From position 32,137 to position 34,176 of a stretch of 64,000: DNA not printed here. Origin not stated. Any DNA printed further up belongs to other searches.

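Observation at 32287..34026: Minimal CMTR1-like cap 2'-O-methyltransferase (G-patch plus RrmJ only) in a genome with fungal-type codon usage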

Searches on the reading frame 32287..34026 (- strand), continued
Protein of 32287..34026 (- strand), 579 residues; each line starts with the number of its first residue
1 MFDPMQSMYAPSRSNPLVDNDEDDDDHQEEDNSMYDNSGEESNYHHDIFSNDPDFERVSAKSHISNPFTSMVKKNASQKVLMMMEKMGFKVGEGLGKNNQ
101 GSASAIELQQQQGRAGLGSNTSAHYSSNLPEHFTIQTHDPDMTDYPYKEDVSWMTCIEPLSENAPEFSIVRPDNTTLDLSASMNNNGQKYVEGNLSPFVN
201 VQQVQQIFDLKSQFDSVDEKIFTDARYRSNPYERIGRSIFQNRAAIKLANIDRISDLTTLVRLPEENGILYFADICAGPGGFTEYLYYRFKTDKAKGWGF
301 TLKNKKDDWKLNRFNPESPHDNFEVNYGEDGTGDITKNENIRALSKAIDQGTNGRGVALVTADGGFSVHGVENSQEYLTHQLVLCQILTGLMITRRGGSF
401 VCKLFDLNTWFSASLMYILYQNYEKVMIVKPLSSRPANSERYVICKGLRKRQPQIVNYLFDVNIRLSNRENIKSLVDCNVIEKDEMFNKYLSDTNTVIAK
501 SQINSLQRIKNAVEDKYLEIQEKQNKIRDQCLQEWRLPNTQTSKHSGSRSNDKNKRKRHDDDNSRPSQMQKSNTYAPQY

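Call 30: predict_structure(alignment_id=A1)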
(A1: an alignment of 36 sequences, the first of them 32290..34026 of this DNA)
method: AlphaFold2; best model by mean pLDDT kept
length: 579 residues; sequences in the alignment: 36
mean_pLDDT: 77.6   pTM: 0.73
mean pLDDT of the five models: 77.6, 77.4, 76.6, 75.8, 75.7
residues with pLDDT >= 90: 326; 70-90: 85; 50-70: 41; < 50: 127
segments of 3 or more residues with pLDDT < 50: 1-76, 106-120, 122-124, 548-579
pLDDT, mean of each block of 10 residues (from residue 1): 33 35 34 32 30 32 34 53 74 74 55 44 61 94 94 94 84 63 63 86 93 91 95 90 93 94 91 88 96 96 87 94 96 95 98 97 76 75 95 98 92 97 97 91 97 96 93 93 96 96 96 95 95 94 58 41 34 33
secondary structure, 60 per line:
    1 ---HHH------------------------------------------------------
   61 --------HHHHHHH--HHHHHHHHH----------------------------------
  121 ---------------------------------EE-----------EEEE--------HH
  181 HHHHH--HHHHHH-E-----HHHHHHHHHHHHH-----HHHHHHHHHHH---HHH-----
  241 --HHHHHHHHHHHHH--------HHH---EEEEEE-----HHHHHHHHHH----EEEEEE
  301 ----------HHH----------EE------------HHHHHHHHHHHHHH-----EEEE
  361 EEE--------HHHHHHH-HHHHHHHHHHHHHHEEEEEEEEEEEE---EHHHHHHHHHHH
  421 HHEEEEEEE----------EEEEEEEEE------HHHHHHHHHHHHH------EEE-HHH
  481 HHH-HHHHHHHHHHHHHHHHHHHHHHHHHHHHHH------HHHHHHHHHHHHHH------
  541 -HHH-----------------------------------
elements in order: H69-75 H78-86 E167-170 H179-185 H188-193 H201-213 H219-229 H243-255 E270-275 H281-290 E295-300 H338-351 E357-363 H372-378 H380-393 E394-405 H410-422 E423-429 E440-448 H455-467 E474-476 H478-483 H485-514 H521-534

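Call 33: fold_search(model_id=the predicted structure, library=pdb)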
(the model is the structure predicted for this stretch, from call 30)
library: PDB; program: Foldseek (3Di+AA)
matches with E <= 10: 1528; with E <= 0.001: 159
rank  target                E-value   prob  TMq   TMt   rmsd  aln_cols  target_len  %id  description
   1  8p4e_O                3.8e-36  1.00  0.63  0.52   3.7       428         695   38  Structural insights into human co-transcriptional capping - structure 5 (released 2023-07-19)
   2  4n48_B                1.4e-35  1.00  0.62  0.88   3.1       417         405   39  Cap-specific mRNA (nucleoside-2'-O-)-methyltransferase 1 Protein in complex with capped RNA fragment (released 2014-01-22)
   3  8w8f_b                1.4e-35  1.00  0.61  0.51   3.2       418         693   38  human co-transcriptional RNA capping enzyme RNGTT-CMTR1 (released 2024-04-10)
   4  4n48_A                7.7e-35  1.00  0.62  0.88   2.9       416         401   39  Cap-specific mRNA (nucleoside-2'-O-)-methyltransferase 1 Protein in complex with capped RNA fragment (released 2014-01-22)
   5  4n49                  9.1e-35  1.00  0.62  0.88   2.6       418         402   38  Cap-specific mRNA (nucleoside-2'-O-)-methyltransferase 1 Protein in complex with m7GpppG and SAM (released 2014-01-22)
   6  4n4a                  8.9e-34  1.00  0.60  0.87   3.1       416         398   38  Cystal structure of Cap-specific mRNA (nucleoside-2'-O-)-methyltransferase 1 (released 2014-01-22)
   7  9w7f_B                1.8e-15  1.00  0.49  0.70   5.5       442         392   19  Crystal structure of African swine fever virus methyltransferase EP424R in complex with S-adenosylmethionine (released 2025-11-26)
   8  9w7g_A                7.5e-15  1.00  0.48  0.69   5.4       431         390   21  Crystal structure of African swine fever virus methyltransferase EP424R in complex with sinefungin (released 2025-11-26)
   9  9w7g_B                8.4e-15  1.00  0.45  0.64   7.0       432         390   20  Crystal structure of African swine fever virus methyltransferase EP424R in complex with sinefungin (released 2025-11-26)
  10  9w7f_A                2.1e-14  1.00  0.44  0.63   8.5       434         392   21  Crystal structure of African swine fever virus methyltransferase EP424R in complex with S-adenosylmethionine (released 2025-11-26)
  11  9iq4_B                7.4e-14  1.00  0.44  0.62   7.1       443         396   18  Crystal structure of African swine fever virus methyltransferase EP424R in complex with S-Adenosylhomocysteine (released 2025-08-13)
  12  9w69_B                7.8e-14  1.00  0.48  0.68   6.4       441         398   20  Crystal structure of ASFV EP424R (released 2025-11-26)
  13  9iq4_A                1.4e-13  1.00  0.49  0.70   5.4       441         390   21  Crystal structure of African swine fever virus methyltransferase EP424R in complex with S-Adenosylhomocysteine (released 2025-08-13)
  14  9w69_A                1.9e-13  1.00  0.49  0.69   5.4       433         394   20  Crystal structure of ASFV EP424R (released 2025-11-26)
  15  8y2o_B                5.0e-11  1.00  0.31  0.73   4.4       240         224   22  The Cryo-EM structure of human tRNA methyltransferase FTSJ1-THADA with substrate tRNA and S-adenosyl homocysteine (SAH (released 2025-06-18)
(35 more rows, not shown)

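Call 35: find_encoding_contigs(protein=P0002, flank=6000, max_places=2)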
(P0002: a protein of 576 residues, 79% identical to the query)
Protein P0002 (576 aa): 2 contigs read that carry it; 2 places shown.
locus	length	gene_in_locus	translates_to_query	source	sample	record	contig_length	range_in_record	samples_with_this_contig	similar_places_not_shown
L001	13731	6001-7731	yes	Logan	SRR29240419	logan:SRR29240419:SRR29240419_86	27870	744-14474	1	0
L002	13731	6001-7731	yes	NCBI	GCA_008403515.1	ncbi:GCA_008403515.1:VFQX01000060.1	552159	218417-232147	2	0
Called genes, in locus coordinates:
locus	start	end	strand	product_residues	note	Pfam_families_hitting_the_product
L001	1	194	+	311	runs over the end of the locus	?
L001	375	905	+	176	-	-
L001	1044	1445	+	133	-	-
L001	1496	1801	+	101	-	-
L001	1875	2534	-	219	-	-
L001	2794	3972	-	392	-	PF02042:RWP-RK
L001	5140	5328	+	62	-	-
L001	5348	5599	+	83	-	PF13637:Ank_4 (faint), PF00023:Ank (weak)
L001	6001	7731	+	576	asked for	PF01585:G-patch, PF12656:G-patch_2 (faint), PF01728:FtsJ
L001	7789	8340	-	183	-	PF22547:2H-SAK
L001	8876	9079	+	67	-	-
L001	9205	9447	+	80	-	-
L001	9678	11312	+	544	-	PF01008:IF-2B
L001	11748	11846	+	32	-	-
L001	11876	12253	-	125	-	PF10149:TM231 (weak)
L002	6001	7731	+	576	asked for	PF01585:G-patch, PF12656:G-patch_2 (faint), PF01728:FtsJ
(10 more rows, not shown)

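Call 36: find_encoding_contigs(protein=P0004, flank=6000, max_places=2)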
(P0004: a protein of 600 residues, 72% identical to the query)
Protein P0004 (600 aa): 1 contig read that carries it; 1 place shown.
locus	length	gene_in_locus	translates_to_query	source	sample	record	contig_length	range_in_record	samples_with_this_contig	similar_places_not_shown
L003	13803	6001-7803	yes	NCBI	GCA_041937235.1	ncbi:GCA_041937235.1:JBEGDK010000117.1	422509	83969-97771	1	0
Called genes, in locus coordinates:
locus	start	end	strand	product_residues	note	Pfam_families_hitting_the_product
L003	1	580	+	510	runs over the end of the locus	-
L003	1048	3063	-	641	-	PF00270:DEAD, PF04851:ResIII (weak), PF00271:Helicase_C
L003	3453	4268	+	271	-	PF03167:UDG (weak)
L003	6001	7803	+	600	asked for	PF01585:G-patch, PF01728:FtsJ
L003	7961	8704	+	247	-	PF08282:Hydrolase_3, PF03332:PMM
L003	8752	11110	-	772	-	PF13401:AAA_22 (weak)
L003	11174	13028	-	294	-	-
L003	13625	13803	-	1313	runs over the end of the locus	PF08880:QLQ (weak), PF00176:SNF2-rel_dom, PF00271:Helicase_C, PF14619:SnAC, PF00439:Bromodomain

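Call 37: find_encoding_contigs(protein=P0005, flank=6000, max_places=2)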
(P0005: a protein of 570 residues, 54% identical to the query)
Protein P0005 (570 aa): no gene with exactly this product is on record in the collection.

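Call 39: list_cluster_members(proteins=[P0001, P0005])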
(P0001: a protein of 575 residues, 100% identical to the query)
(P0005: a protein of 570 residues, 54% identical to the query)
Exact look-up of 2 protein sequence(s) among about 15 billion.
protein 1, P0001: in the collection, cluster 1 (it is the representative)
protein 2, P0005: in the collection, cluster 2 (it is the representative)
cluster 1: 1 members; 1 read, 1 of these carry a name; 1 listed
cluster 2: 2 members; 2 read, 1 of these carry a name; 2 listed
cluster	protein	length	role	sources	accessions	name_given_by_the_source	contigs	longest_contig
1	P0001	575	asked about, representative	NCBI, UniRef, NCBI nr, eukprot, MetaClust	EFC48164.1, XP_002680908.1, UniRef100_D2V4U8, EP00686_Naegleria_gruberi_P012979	predicted protein [Naegleria gruberi] | Cap-specific mRNA (nucleoside-2'-O-)-methyltransferase 1 n=1 Tax=Naegleria gruberi ... | uncharacterized protein NAEGRDRAFT_46720 [Naegleria gruberi]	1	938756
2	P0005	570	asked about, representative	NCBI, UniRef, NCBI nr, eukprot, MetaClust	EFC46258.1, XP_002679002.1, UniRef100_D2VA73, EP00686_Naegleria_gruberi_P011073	predicted protein [Naegleria gruberi] | Cap-specific mRNA (nucleoside-2'-O-)-methyltransferase 1 n=1 Tax=Naegleria gruberi ... | uncharacterized protein NAEGRDRAFT_65760 [Naegleria gruberi]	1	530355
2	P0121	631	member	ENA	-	-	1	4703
